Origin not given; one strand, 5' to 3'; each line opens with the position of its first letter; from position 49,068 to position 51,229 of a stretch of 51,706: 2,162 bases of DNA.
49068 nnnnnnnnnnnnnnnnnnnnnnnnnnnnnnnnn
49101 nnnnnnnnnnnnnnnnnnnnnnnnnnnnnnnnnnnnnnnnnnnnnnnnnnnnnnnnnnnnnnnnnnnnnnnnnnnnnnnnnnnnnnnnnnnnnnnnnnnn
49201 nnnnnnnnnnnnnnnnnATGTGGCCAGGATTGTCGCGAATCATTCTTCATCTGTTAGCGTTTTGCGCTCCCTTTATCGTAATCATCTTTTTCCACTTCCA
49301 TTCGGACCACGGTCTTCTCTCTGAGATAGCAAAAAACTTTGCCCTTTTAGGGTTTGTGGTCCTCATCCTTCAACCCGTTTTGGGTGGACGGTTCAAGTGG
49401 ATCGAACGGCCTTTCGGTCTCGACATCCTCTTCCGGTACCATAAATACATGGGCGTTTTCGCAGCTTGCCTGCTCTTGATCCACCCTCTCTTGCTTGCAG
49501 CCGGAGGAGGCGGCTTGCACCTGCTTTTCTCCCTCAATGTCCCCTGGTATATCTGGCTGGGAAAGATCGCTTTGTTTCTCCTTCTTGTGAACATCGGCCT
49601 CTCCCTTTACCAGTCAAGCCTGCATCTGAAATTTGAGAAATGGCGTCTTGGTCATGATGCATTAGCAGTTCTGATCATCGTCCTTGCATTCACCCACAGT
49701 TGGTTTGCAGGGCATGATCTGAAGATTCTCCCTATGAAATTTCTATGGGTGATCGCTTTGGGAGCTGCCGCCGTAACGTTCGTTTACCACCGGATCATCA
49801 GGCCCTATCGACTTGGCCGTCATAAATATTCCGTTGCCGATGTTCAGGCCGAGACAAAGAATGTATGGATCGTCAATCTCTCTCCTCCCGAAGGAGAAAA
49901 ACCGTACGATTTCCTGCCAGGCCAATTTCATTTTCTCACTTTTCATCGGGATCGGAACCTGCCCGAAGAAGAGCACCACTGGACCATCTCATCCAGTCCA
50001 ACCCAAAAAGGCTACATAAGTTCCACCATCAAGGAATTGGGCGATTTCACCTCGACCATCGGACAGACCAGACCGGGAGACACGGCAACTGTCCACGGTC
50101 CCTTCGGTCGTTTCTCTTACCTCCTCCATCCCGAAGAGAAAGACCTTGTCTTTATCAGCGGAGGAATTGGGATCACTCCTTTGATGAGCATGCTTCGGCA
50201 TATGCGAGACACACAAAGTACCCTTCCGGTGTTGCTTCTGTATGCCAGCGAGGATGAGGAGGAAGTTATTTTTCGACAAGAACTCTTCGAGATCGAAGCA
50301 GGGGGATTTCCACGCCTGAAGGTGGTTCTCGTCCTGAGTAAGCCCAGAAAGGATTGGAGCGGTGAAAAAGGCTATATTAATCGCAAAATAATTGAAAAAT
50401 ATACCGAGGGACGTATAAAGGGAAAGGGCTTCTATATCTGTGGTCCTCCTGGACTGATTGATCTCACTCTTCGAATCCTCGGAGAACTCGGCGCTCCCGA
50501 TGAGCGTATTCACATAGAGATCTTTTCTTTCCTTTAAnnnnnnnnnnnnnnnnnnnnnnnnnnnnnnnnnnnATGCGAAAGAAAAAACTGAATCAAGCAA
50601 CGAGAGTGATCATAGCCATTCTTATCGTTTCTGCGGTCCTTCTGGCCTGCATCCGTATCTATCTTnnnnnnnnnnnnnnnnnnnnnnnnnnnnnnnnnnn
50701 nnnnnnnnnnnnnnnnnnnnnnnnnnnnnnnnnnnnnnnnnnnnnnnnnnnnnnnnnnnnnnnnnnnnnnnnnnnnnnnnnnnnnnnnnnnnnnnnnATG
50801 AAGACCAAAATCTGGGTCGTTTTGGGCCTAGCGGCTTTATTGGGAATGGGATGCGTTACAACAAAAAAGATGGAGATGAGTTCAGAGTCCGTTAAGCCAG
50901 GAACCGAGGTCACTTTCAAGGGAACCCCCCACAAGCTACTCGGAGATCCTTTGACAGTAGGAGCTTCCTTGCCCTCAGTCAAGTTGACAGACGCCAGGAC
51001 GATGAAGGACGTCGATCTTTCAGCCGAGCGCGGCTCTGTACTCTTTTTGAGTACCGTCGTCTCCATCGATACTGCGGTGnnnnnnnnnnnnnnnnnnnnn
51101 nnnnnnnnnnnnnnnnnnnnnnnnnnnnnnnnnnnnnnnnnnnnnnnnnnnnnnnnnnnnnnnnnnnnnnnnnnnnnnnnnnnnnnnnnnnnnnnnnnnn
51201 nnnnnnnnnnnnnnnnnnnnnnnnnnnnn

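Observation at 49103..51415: NOX-like membrane flavocytochrome, a 31-aa TM peptide and an exported Sec-Tpx in one apparent operon: possible trans-membrane electron supply to a periplasmic selenoperoxidase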

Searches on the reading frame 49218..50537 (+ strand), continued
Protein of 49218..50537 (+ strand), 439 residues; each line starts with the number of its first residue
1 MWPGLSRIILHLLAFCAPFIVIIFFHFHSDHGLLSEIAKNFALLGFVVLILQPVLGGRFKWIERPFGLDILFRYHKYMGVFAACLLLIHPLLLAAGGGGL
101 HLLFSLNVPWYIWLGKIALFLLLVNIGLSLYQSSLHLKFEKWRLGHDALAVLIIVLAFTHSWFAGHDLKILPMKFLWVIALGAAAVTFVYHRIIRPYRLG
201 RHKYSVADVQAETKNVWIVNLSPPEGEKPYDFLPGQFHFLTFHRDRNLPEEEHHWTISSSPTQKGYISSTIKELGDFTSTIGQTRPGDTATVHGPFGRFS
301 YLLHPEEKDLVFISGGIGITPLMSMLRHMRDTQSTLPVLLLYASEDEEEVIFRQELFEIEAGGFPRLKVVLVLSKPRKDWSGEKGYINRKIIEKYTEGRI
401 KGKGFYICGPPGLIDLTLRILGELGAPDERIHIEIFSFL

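Call 80: find_encoding_contigs(protein=P0249, flank=5000, max_places=2)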
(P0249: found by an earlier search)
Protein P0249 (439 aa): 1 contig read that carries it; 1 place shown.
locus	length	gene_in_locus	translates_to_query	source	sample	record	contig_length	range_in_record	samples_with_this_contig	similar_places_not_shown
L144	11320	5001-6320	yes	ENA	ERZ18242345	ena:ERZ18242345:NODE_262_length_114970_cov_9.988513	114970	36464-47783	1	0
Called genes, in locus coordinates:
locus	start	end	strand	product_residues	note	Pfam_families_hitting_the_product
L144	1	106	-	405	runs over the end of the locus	PF00133:tRNA-synt_1 (faint), PF01406:tRNA-synt_1e, PF09334:tRNA-synt_1g (weak)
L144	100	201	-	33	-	-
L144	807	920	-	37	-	-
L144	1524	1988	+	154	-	PF13442:Cytochrome_CBB3 (weak)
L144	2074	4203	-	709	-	PF00122:E1-E2_ATPase, PF00702:Hydrolase, PF08282:Hydrolase_3 (faint)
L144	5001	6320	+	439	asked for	PF01794:Ferric_reduct, PF08030:NAD_binding_6 (faint), PF08022:FAD_binding_8 (faint), PF00970:FAD_binding_6 (weak), PF00175:NAD_binding_1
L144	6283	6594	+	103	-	-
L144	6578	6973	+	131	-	PF01880:Desulfoferrodox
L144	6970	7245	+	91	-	-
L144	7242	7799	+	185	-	PF00080:Sod_Cu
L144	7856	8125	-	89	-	-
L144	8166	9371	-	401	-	PF01676:Metalloenzyme, PF10143:PhosphMutase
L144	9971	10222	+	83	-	PF01434:Peptidase_M41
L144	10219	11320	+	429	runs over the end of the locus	PF01266:DAO (faint), PF07992:Pyr_redox_2, PF00070:Pyr_redox (weak), PF22366:NDH2_C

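Call 83: search_protein_families(library=ncbifam, proteins=[L006:7338-7703:+, L087:6342-6440:+, L048:7318-7410:+, L040:5866-7089:+, L135:7585-7977:+, L135:9108-9662:+], max_evalue=1)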
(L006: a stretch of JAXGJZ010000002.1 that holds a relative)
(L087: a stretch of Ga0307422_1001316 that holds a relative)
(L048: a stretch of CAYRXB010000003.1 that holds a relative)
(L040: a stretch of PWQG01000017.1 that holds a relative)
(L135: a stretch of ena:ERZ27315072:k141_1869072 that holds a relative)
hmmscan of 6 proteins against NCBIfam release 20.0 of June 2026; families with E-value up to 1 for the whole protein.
L006:7338-7703:+ (122 aa): 9 families
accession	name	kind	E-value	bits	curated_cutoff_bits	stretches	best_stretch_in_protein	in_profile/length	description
NF045930.1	Cytc6PetJCyano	equivalog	6.8e-06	26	135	1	16-119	4-102/110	cytochrome c6 PetJ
NF050122.1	bc1_QcrC_actin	exception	2.6e-05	23.7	200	2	10-71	8-72/253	cytochrome bc1 complex diheme cytochrome c subunit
TIGR02603.1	CxxCH_TIGR02603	domain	4e-05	23.6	68.15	1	40-73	4-36/134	putative heme-binding domain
NF052248.1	SorU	equivalog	6.9e-05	23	100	1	50-118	12-71/72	SorU family sulfite dehydrogenase c-type cytochrome subunit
NF011054.0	PRK14486.1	equivalog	0.0007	19.2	447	1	40-121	216-289/294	putative bifunctional cbb3-type cytochrome c oxidase subunit II/cytochrome c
TIGR04485.1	thiosulf_SoxX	equivalog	0.0015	19.2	61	1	51-121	5-77/78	sulfur oxidation c-type cytochrome SoxX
TIGR03872.1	cytochrome_MoxG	equivalog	0.0094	16.1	147.8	1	38-69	43-72/133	cytochrome c(L), periplasmic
TIGR00782.1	ccoP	equivalog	0.026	13.8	179.95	1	37-121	201-280/285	cytochrome-c oxidase, cbb3-type subunit III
NF040606.1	CytoC_perox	subfamily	0.14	11.3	150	0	38-60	297-318/524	di-heme-cytochrome C peroxidase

L087:6342-6440:+ (33 aa): 2 families
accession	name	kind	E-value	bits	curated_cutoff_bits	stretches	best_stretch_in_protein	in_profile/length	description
TIGR00964.1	secE_bact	equivalog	0.0017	18.2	27.55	1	3-27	20-44/57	preprotein translocase subunit SecE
TIGR00540.1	TPR_hemY_coli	hypoth_equivalog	0.89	8.2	142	1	9-31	40-62/385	heme biosynthesis-associated TPR protein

L048:7318-7410:+ (31 aa): 0 families

L040:5866-7089:+ (408 aa): 16 families
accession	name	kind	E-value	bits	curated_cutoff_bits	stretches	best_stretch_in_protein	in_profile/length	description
NF008339.0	PRK11125.1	equivalog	3.8e-86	289.7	595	1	36-397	44-418/487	ammonia-forming cytochrome c nitrite reductase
TIGR03152.1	cyto_c552_HCOOH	exception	4.4e-71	239.9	692.5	1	43-395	7-374/441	ammonia-forming nitrite reductase cytochrome c552 subunit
TIGR04257.1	nanowire_3heme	domain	5.5e-05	23.2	40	1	258-307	16-61/75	c(7)-type cytochrome triheme domain-containing protein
TIGR03508.1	decahem_SO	subfamily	9e-05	22.1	192.2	2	115-201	4-78/258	DmsE family decaheme c-type cytochrome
TIGR03507.1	decahem_SO1788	subfamily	0.00017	20.2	209.3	1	94-201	557-661/672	OmcA/MtrC family decaheme c-type cytochrome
NF008659.0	PRK11659.1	equivalog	0.0002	21.1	184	1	97-201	30-118/188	cytochrome c nitrite reductase pentaheme subunit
TIGR03153.1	cytochr_NrfH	equivalog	0.0023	18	134.2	0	110-163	25-64/138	cytochrome c nitrite reductase small subunit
NF040943.1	cytoc3_ExtM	equivalog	0.0057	15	800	1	258-324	257-320/599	selenite/tellurite reduction operon c-type cytochrome ExtM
NF045713.1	CxxCH_16_HmcA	equivalog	0.0076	14.9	400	2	264-312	346-394/541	sulfate respiration complex hexadecaheme cytochrome HmcA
TIGR01904.2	GSu_C4xC__C2xCH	domain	0.015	15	27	1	267-313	22-65/73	CxxxxCH/CxxCH domain c-type cytochrome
TIGR02161.1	napC_nirT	subfamily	0.038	13.9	310.6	1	115-169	47-93/185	periplasmic nitrate (or nitrite) reductase c-type cytochrome, NapC/NirT family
TIGR03146.1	cyt_nit_nrfB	equivalog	0.11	12.8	166.6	0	109-200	7-91/145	cytochrome c nitrite reductase pentaheme subunit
NF049875.1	NetB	exception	0.27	11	380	0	265-318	99-159/211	Nrf-like electron transfer protein NetB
NF040967.1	cytc_ExtN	equivalog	0.3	9.9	200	0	122-167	171-216/415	selenite/tellurite reduction operon c-type cytochrome ExtN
NF040968.1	FeS_ExtO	equivalog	0.63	8.8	200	1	260-306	34-233/416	selenite/tellurite reduction operon b-type cytochrome iron-sulfur cluster-binding subunit ExtO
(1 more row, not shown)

L135:7585-7977:+ (131 aa): 2 families
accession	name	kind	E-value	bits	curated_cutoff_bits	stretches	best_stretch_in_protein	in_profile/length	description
TIGR00332.1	neela_ferrous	domain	2.8e-29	101.6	61.9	1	10-130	2-106/107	desulfoferrodoxin ferrous iron-binding domain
TIGR00320.1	dfx_rbo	equivalog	4.7e-10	39.7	146.9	2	9-60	40-83/125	desulfoferrodoxin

L135:9108-9662:+ (185 aa): 4 families
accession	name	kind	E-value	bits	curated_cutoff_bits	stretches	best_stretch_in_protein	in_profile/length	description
NF047632.1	SodCCaul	equivalog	3.4e-29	101.5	250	1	20-178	8-172/173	superoxide dismutase[Cu-Zn]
NF007628.1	PRK10290.1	equivalog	8e-20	71.5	165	1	48-178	35-172/172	superoxide dismutase [Cu-Zn] SodC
NF047631.1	SodCMycob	equivalog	8.1e-15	55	230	1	27-179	59-236/236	superoxide dismutase[Cu-Zn]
NF008057.0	PRK10791.1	equivalog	0.061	13.1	297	1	46-81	113-148/164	peptidylprolyl isomerase B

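Call 87: search_protein_families(library=pfam, proteins=[L064:2561-3235:+, L064:3240-4307:+, L064:4390-5631:+, L064:8928-10043:+, L064:10141-10602:+, L073:3460-4056:-, L073:4301-5746:-, L073:8433-9938:+, L040:1157-3712:+, L040:7162-7842:+], max_evalue=0.00001)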
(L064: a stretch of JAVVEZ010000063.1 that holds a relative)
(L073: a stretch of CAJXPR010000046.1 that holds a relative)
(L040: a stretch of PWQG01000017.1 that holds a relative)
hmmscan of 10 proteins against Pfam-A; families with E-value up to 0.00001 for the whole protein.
L064:2561-3235:+ (225 aa): 1 family
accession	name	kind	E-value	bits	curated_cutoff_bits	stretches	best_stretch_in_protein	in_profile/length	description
PF00528.27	BPD_transp_1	-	7.9e-17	62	26.4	1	28-215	1-171/184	Binding-protein-dependent transport system inner membrane component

L064:3240-4307:+ (356 aa): 4 families
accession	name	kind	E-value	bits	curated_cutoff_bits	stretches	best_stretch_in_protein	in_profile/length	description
PF00005.33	ABC_tran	-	2.7e-31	109.4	25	1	19-161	3-137/137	ABC transporter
PF03459.23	TOBE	-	2.6e-10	40.8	22.3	1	292-354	1-62/64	TOBE domain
PF13304.12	AAA_21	-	1.2e-06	29.3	27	0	29-52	1-24/304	AAA domain, putative AbiEii toxin, Type IV TA system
PF02463.25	SMC_N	-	2.6e-06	27.5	40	0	130-203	134-208/220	RecF/RecN/SMC N terminal domain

L064:4390-5631:+ (414 aa): 1 family
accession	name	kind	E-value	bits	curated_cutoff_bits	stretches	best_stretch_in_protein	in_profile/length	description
PF07995.17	GSDH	-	1.2e-114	383.5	25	1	70-408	2-331/332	Glucose / Sorbosone dehydrogenase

L064:8928-10043:+ (372 aa): 2 families
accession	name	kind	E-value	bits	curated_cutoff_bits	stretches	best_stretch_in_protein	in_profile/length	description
PF07631.16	PSD4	-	2.4e-20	73.7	23.3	1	125-214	23-112/128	Protein of unknown function (DUF1592)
PF07637.16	PSD5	-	8.8e-06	26.4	34.2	0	101-137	2-38/62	Protein of unknown function (DUF1595)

L064:10141-10602:+ (154 aa): 0 families

L073:3460-4056:- (199 aa): 0 families

L073:4301-5746:- (482 aa): 1 family
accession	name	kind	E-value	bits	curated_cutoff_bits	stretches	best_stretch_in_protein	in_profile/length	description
PF00144.29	Beta-lactamase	-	1.4e-30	107.1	27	1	185-456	17-305/329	Beta-lactamase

L073:8433-9938:+ (502 aa): 1 family
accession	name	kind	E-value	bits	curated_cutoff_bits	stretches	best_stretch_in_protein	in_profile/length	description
PF13369.12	Transglut_core2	-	2.4e-07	30.8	23.5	1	95-174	18-103/155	Transglutaminase-like superfamily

L040:1157-3712:+ (852 aa): 1 family
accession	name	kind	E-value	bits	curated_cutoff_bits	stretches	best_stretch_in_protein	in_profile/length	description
PF01326.24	PPDK_N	-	2e-46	159.2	27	1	296-669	3-318/328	Pyruvate phosphate dikinase, AMP/ATP-binding domain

L040:7162-7842:+ (227 aa): 1 family
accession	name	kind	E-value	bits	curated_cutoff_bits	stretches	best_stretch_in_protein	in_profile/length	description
PF02586.19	SRAP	-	5.5e-23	82.1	27.1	1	1-200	1-200/214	SOS response associated peptidase (SRAP)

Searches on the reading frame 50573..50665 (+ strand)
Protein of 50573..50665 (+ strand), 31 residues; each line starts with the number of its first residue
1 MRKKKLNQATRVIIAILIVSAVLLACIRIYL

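Call 6: search_protein_families(library=pfam, proteins=[window:50573-50665:+], max_evalue=0.01)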
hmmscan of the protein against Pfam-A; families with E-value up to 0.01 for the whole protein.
window:50573-50665:+ (31 aa): 0 families

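Call 83: search_protein_families(library=ncbifam, proteins=[window:50573-50665:+], max_evalue=1)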
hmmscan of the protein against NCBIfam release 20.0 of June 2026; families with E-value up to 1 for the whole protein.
seq(31 aa): 1 family
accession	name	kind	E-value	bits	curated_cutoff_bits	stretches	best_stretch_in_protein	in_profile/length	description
NF041474.1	membrane_YkgR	equivalog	0.021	14.4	40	1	1-22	1-22/33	small membrane protein YkgR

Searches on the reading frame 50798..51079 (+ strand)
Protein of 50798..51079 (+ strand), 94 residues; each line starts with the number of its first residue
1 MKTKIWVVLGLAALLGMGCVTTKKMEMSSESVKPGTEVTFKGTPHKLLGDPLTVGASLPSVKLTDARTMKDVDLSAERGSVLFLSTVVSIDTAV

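Call 61: find_homologous_proteins(query=window:50798-51079:+, max_evalue=0.00001)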
Query seq(94 aa) (94 aa): 5 proteins with E <= 0.00001 among 11 candidates.
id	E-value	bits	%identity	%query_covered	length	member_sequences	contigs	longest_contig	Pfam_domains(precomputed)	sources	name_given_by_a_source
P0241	1.3e-47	177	94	100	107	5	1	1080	-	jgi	jgi:hypothetical protein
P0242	5.9e-43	162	84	100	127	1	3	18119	-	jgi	jgi:hypothetical protein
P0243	4.4e-38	146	77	100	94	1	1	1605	-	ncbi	-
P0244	1.1e-36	142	74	100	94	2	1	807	-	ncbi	-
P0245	5.8e-31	123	70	100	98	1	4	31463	-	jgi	jgi:hypothetical protein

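Call 62: find_encoding_contigs(protein=P0245, flank=6000, max_places=3)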
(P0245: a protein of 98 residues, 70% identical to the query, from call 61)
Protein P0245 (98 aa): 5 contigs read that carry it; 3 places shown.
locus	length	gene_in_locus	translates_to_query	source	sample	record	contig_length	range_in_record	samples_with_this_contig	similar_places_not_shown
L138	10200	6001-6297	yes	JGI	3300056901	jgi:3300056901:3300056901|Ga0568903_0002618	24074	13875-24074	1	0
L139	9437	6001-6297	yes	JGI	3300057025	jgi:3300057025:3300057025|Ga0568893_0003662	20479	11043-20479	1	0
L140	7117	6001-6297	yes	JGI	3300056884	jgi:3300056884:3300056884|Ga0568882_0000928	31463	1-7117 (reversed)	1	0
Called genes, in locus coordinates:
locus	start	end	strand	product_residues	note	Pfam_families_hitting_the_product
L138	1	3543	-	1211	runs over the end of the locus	PF00989:PAS, PF08447:PAS_3, PF08448:PAS_4, PF13426:PAS_9, PF08448:PAS_4, PF13426:PAS_9, PF00989:PAS, PF08448:PAS_4, +12 more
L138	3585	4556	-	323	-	PF01797:Y1_Tnp, PF08299:Bac_DnaA_C (weak)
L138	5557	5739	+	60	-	PF02535:Zip (weak)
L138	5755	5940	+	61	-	PF03632:Glyco_hydro_65m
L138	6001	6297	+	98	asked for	-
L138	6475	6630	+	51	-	-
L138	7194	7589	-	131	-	PF01880:Desulfoferrodox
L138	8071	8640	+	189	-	PF00080:Sod_Cu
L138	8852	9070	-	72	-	-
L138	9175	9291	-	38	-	-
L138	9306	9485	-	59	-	-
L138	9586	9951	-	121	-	-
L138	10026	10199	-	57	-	?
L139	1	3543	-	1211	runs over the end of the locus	PF00989:PAS, PF08447:PAS_3, PF08448:PAS_4, PF13426:PAS_9, PF08448:PAS_4, PF13426:PAS_9, PF00989:PAS, PF08448:PAS_4, +12 more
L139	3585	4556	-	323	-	PF01797:Y1_Tnp, PF08299:Bac_DnaA_C (weak)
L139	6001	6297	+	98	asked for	-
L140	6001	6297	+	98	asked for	-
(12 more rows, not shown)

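Call 63: find_encoding_contigs(protein=P0242, flank=6000, max_places=3)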
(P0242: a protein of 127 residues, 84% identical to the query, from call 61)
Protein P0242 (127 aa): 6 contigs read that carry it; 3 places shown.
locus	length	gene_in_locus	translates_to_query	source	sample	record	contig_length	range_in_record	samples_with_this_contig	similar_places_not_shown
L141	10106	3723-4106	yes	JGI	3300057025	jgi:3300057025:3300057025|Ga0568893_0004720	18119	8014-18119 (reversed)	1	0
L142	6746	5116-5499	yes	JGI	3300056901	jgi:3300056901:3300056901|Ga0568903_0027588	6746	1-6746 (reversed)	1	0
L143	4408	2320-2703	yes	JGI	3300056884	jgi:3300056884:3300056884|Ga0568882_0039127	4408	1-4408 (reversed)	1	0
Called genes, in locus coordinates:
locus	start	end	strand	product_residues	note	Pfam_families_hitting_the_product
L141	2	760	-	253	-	?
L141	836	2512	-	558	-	PF01558:POR, PF02776:TPP_enzyme_N (weak), PF01855:POR_N, PF17147:PFOR_II (weak)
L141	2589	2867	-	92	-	-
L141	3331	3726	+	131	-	PF01880:Desulfoferrodox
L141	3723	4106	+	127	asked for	-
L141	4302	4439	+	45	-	-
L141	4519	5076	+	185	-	PF00080:Sod_Cu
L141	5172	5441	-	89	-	-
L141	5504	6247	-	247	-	PF00156:Pribosyltran (weak)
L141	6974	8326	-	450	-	PF00072:Response_reg, PF00158:Sigma54_activat, PF01078:Mg_chelatase (faint), PF14532:Sigma54_activ_2, PF07728:AAA_5 (weak), PF25601:AAA_lid_14, PF02954:HTH_8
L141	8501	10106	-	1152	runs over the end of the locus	PF08448:PAS_4, PF00989:PAS, PF08448:PAS_4, PF13426:PAS_9, PF01590:GAF, PF13185:GAF_2, PF13492:GAF_3, PF08447:PAS_3, +9 more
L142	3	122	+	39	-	?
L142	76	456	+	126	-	-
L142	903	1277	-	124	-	-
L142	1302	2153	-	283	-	PF02775:TPP_enzyme_C, PF12367:PFO_beta_C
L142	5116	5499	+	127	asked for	-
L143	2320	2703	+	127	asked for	-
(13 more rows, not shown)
